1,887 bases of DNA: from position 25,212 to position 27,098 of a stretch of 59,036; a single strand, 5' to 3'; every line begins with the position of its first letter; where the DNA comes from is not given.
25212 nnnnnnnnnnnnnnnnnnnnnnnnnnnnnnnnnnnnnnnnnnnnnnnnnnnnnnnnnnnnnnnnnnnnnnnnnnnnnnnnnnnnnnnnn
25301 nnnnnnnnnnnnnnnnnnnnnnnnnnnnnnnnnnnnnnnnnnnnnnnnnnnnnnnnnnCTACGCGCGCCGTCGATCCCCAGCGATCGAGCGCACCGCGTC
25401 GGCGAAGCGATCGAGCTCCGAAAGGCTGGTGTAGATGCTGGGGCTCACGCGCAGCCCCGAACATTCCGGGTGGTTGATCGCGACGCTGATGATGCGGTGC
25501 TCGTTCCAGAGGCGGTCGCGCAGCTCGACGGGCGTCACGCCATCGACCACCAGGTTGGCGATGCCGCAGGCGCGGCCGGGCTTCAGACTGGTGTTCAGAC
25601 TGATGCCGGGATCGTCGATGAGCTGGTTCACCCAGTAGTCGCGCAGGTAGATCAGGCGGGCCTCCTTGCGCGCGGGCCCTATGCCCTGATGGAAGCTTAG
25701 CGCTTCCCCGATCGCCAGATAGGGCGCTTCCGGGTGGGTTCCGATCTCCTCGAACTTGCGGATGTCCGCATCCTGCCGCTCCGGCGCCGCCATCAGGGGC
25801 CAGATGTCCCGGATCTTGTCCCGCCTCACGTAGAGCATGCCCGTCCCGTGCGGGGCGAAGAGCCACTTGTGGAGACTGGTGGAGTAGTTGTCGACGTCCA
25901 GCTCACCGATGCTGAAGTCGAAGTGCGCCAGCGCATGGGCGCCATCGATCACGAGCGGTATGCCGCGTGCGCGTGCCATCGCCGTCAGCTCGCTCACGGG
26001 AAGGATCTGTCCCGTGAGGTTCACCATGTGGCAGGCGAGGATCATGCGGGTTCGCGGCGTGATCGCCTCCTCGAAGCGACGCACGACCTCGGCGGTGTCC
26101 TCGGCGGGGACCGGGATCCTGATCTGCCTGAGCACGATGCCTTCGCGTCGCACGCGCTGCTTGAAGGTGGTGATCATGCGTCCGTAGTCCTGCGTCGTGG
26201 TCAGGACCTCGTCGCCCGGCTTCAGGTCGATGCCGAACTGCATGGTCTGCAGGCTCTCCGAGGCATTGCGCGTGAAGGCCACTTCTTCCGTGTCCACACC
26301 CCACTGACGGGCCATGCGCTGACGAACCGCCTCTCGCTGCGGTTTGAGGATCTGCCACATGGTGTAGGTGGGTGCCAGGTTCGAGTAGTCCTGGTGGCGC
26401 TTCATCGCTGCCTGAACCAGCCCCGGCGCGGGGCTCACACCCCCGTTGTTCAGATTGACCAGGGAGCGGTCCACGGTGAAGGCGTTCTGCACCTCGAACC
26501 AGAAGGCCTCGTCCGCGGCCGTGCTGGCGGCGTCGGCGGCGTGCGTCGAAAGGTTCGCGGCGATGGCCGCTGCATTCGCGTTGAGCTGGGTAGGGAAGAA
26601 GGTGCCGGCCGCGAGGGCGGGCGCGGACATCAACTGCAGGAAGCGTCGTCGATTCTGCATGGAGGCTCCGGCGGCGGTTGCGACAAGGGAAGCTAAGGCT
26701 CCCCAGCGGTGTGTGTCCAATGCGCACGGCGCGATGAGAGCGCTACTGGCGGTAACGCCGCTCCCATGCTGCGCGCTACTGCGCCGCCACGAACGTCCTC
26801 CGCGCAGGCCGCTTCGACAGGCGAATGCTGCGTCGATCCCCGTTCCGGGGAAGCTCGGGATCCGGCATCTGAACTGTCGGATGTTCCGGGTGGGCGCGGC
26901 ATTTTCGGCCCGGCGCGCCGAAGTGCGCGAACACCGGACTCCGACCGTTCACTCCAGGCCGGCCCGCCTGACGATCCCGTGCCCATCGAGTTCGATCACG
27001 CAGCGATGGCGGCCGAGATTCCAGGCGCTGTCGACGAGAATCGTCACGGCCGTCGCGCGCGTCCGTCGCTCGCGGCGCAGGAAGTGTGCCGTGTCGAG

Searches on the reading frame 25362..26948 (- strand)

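Call 25: search_protein_families(library=pfam, proteins=[window:25362-26948:-], max_evalue=0.00001)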
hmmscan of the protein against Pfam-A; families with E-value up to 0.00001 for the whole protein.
window:25362-26948:- (529 aa): 5 families
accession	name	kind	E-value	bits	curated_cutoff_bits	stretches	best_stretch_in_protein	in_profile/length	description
PF00266.25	Aminotran_5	-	5.6e-36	124.7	21.5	1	177-486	15-333/371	Aminotransferase class-V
PF00155.27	Aminotran_1_2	-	8.6e-13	48.6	19.7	1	177-341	18-191/361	Aminotransferase class I and II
PF01041.23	DegT_DnrJ_EryC1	-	2.3e-09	37.4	19.8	1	220-341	39-151/360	DegT/DnrJ/EryC1/StrS aminotransferase family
PF01053.26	Cys_Met_Meta_PP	-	1.8e-06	27.2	27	1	202-363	51-200/381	Cys/Met metabolism PLP-dependent enzyme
PF01212.27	Beta_elim_lyase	-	4.1e-06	26.8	27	1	208-381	37-218/288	Beta-eliminating lyase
